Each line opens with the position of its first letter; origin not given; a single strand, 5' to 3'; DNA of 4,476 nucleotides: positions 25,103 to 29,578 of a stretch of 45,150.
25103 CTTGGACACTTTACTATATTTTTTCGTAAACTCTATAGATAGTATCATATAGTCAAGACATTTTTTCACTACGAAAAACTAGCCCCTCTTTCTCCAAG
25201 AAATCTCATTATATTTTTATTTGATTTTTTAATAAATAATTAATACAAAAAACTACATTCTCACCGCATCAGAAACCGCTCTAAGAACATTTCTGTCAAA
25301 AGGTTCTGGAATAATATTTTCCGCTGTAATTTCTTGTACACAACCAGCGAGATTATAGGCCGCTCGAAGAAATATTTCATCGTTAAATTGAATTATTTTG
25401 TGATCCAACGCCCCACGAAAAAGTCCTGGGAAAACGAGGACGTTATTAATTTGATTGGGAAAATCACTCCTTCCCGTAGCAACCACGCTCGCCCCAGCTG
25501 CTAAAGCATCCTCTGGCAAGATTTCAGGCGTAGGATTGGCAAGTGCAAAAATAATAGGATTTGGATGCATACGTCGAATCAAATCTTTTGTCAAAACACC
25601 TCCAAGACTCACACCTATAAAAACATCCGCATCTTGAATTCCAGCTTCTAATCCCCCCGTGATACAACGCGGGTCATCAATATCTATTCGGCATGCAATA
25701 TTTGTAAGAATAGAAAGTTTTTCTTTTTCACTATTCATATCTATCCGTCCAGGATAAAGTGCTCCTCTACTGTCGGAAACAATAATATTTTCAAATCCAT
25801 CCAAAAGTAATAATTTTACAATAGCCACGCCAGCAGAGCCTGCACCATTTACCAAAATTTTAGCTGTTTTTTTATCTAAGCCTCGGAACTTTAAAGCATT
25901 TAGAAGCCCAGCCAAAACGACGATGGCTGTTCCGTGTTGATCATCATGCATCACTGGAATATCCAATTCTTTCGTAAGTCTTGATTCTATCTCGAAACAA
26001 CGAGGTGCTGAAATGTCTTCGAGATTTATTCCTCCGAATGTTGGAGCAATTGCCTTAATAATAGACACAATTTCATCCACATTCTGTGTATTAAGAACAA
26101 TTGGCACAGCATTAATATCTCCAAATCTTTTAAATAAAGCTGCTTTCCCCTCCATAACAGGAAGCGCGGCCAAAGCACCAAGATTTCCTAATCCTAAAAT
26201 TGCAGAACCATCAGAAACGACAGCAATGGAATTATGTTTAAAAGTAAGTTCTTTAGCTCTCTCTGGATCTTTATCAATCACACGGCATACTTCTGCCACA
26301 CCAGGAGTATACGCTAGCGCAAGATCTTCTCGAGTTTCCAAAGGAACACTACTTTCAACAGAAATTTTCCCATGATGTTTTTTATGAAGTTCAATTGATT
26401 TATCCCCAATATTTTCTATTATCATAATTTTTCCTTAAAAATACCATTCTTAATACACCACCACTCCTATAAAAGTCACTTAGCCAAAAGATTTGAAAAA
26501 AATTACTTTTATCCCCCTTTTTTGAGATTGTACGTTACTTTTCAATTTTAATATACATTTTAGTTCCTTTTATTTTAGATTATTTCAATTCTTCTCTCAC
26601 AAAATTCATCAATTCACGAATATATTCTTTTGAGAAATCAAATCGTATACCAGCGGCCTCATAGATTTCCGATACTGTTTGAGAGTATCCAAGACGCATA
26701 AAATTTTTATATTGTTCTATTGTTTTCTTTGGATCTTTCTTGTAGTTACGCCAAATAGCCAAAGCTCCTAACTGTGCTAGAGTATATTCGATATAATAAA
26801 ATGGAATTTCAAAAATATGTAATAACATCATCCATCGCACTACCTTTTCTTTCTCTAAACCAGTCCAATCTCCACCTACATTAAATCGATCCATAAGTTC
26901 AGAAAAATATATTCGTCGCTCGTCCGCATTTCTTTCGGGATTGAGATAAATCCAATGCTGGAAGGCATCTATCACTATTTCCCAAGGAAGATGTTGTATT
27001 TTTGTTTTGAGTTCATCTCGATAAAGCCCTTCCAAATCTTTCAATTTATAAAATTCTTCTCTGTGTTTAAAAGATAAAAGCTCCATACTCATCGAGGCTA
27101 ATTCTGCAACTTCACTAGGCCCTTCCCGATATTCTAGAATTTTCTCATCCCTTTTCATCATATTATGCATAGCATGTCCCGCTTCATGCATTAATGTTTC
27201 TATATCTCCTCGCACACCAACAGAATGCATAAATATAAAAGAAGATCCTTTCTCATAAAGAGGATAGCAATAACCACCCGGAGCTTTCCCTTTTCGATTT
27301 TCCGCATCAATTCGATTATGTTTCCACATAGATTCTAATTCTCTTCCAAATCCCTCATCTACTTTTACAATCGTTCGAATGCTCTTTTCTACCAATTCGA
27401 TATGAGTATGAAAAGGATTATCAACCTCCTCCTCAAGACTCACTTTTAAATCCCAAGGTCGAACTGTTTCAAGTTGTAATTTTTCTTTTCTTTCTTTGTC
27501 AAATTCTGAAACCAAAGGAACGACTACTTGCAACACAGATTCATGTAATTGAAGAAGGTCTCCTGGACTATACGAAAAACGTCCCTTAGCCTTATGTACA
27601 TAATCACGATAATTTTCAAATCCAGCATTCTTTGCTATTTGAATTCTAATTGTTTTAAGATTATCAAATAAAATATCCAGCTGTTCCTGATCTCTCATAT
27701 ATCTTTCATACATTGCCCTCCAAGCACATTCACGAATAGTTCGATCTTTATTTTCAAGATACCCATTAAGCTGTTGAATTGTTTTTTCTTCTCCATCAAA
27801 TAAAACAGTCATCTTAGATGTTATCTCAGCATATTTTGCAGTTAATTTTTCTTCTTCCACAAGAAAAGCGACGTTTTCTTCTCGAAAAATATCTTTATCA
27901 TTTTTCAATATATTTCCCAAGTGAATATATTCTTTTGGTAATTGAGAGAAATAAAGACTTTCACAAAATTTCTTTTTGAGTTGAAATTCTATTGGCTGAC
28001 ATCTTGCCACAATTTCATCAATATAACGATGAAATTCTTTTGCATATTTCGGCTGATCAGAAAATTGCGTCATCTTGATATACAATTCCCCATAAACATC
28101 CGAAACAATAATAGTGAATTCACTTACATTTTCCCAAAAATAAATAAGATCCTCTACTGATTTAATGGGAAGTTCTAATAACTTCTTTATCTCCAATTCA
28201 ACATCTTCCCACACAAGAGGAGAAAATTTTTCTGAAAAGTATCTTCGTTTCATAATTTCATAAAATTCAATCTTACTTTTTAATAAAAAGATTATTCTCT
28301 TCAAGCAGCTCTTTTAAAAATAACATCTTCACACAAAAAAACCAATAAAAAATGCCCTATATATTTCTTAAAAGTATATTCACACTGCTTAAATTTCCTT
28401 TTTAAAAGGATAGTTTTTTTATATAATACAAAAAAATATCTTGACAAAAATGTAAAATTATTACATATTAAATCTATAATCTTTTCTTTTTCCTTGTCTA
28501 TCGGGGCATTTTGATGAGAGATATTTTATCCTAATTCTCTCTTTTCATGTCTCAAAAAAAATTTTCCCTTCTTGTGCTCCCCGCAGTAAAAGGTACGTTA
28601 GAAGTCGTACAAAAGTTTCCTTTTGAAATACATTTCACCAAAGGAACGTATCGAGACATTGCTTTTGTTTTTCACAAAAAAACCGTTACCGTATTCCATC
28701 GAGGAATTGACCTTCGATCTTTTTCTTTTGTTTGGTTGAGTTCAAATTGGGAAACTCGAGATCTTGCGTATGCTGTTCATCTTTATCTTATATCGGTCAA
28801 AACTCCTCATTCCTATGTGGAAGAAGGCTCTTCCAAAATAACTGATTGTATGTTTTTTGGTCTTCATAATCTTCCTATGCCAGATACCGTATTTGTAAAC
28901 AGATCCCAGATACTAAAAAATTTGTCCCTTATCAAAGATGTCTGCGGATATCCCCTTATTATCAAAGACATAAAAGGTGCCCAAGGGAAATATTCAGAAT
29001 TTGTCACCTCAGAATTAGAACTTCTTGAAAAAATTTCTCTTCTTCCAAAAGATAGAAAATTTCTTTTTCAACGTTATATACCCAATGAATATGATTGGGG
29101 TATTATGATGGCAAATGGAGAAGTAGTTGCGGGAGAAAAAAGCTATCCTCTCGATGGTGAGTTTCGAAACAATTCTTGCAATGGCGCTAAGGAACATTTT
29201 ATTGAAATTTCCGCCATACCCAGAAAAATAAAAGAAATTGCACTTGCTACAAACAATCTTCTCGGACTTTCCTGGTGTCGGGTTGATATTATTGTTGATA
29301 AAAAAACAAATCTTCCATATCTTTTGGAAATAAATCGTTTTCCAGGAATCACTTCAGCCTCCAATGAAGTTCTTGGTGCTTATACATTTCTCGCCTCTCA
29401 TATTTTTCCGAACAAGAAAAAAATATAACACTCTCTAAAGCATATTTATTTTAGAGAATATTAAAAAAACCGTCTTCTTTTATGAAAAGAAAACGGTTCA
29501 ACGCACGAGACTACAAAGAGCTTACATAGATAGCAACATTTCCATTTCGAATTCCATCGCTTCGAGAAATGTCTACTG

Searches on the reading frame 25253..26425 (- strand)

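Call 27: search_protein_families(library=pfam, proteins=[window:25253-26425:-], max_evalue=0.00001)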
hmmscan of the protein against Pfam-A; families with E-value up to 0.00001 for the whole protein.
window:25253-26425:- (390 aa): 2 families
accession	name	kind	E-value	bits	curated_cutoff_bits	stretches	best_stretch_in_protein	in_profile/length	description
PF00390.24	malic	-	1.4e-31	110.2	23.1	1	19-150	2-181/182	Malic enzyme, N-terminal domain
PF03949.21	Malic_M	-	3.4e-21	76.2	23.5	1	165-373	3-237/258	Malic enzyme, NAD binding domain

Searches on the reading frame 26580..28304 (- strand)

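Call 27: search_protein_families(library=pfam, proteins=[window:26580-28304:-], max_evalue=0.00001)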
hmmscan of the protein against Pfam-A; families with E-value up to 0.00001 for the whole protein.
window:26580-28304:- (574 aa): 1 family
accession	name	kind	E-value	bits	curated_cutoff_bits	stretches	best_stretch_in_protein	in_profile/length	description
PF01432.26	Peptidase_M3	-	4.8e-44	151.9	27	1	182-565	2-455/457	Peptidase family M3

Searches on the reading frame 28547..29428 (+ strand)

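Call 27: search_protein_families(library=pfam, proteins=[window:28547-29428:+], max_evalue=0.00001)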
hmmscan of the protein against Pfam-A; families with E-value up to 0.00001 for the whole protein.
window:28547-29428:+ (293 aa): 2 families
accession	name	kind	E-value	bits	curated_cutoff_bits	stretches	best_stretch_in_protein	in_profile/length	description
PF08443.16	RimK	-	1.1e-15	58.2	21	1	126-273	31-174/188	RimK-like ATP-grasp domain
PF07478.18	Dala_Dala_lig_C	-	1.4e-07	31.6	24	1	110-272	8-182/204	D-ala D-ala ligase C-terminus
